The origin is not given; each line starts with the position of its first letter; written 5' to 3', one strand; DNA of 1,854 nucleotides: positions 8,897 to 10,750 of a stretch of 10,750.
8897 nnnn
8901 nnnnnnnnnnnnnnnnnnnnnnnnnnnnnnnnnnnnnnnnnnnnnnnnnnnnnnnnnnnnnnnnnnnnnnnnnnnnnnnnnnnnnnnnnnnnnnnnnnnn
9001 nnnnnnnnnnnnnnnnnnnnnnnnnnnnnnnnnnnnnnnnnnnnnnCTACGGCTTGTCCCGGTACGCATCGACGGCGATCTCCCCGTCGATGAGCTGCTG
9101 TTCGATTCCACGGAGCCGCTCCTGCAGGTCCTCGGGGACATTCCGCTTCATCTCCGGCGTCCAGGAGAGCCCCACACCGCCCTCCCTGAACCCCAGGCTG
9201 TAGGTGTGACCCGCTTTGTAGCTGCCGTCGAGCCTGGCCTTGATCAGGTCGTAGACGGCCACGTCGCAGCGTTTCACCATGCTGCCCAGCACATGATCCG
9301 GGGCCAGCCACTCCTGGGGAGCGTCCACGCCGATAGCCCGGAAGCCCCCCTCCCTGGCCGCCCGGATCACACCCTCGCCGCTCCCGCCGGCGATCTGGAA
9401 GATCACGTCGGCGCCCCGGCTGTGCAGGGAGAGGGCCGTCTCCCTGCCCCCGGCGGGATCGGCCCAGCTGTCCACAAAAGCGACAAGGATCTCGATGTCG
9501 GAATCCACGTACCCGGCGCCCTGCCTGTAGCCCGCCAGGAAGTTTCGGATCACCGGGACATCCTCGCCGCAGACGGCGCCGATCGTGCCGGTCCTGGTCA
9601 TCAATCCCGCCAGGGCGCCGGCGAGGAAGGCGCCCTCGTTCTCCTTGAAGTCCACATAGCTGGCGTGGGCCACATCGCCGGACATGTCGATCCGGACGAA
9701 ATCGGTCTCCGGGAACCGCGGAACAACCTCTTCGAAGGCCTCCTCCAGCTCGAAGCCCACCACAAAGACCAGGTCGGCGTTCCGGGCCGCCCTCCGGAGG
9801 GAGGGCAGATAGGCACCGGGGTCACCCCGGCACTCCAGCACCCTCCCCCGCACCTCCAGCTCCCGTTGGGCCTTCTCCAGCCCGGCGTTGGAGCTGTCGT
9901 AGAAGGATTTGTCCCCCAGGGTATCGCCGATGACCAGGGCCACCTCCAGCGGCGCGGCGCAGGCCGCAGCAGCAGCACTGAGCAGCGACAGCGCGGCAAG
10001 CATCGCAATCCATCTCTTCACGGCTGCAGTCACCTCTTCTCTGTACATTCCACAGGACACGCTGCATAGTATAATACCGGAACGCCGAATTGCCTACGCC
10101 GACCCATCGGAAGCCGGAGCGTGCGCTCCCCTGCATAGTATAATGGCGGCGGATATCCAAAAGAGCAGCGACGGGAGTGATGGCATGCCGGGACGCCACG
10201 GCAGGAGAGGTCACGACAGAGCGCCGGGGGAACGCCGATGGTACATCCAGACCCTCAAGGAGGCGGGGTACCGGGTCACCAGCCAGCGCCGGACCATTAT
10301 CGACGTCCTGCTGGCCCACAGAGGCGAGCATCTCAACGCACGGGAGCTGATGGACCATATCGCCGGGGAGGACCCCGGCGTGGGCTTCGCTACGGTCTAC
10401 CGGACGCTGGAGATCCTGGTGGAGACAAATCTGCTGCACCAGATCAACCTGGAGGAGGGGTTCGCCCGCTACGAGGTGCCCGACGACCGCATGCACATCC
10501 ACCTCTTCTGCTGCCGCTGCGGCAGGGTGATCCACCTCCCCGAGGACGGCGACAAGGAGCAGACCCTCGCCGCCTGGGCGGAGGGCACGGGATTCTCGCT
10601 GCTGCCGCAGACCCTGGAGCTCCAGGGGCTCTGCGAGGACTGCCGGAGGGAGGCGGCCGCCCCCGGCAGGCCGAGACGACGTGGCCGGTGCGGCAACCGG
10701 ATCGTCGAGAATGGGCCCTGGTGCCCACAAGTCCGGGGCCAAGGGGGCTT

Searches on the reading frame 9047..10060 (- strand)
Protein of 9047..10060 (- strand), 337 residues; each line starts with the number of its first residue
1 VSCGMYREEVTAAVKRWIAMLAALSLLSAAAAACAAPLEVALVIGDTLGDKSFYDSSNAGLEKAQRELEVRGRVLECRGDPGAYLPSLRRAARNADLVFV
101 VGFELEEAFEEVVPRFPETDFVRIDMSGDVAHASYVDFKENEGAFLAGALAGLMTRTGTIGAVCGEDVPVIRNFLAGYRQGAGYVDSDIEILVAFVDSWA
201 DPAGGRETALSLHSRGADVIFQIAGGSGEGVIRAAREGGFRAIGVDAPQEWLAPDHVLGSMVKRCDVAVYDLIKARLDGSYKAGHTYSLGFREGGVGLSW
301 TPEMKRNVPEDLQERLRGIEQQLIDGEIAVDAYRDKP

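Call 10: search_protein_families(library=pfam, proteins=[window:9047-10060:-], max_evalue=0.001)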
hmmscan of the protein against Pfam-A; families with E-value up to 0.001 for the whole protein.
window:9047-10060:- (337 aa): 1 family
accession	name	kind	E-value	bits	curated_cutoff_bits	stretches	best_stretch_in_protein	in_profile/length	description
PF02608.20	Bmp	-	5.5e-61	206.6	24.1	1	39-330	3-297/301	ABC transporter substrate-binding protein PnrA-like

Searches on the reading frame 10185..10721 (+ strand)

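Call 35: search_protein_families(library=ncbifam, proteins=[window:10185-10721:+], max_evalue=0.01)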
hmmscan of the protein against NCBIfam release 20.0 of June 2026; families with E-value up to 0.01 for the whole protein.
window:10185-10721:+ (179 aa): 10 families
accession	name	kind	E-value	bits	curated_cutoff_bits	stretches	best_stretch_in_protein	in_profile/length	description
NF051892.1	TransRegFurBacil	equivalog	8.8e-29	100.5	220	1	22-156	10-146/149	ferric iron uptake transcriptional regulator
NF052545.1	TransRegPerRClab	equivalog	2.8e-22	79.2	180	1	22-156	6-137/138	transcriptional regulator PerR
NF006999.0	PRK09462.1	equivalog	4e-18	65.4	146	1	22-156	6-141/148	ferric iron uptake transcriptional regulator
NF051891.1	TransRegFurHelico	equivalog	3.5e-15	56.2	200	1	23-155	17-147/148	ferric iron uptake transcriptional regulator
NF047406.1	TransRegPerRTherm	equivalog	2.7e-14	53.5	200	1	30-156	5-128/130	manganese-dependent transcriptional regulator PerR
NF008646.0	PRK11639.1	equivalog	5e-14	52.4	167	1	27-157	20-150/171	zinc uptake transcriptional repressor Zur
NF045678.1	TransRegIrrA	equivalog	6.5e-12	45.5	150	1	21-135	10-123/138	iron response transcriptional regulator IrrA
NF045677.1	FeRespRegIrr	equivalog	3.3e-11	43.4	170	1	22-134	2-113/127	Fur family transcriptional regulator Irr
NF047462.1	FUR_perox_PerRA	exception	2.5e-08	34.5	200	1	23-124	11-110/142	peroxide-responsive transcriptional repressor PerRA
NF047461.1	FUR_perox_PerRB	exception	0.0005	20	250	1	22-113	19-109/143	peroxide-responsive transcriptional repressor PerRB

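Call 36: search_protein_families(library=pfam, proteins=[window:10185-10721:+], max_evalue=1)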
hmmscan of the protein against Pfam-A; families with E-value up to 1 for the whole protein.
window:10185-10721:+ (179 aa): 4 families
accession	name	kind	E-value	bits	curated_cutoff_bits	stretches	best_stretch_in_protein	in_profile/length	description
PF01475.25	FUR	-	1e-27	97.1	23.1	1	26-146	1-120/121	Ferric uptake regulator family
PF00486.34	Trans_reg_C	-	0.0022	18.5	26.2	1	31-69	6-44/77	Transcriptional regulatory protein, C terminal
PF08279.18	HTH_11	-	0.0028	17.9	25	0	20-36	35-51/55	HTH domain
PF19980.4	DUF6416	-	0.08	13.9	27.1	1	31-71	11-52/100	Family of unknown function (DUF6416)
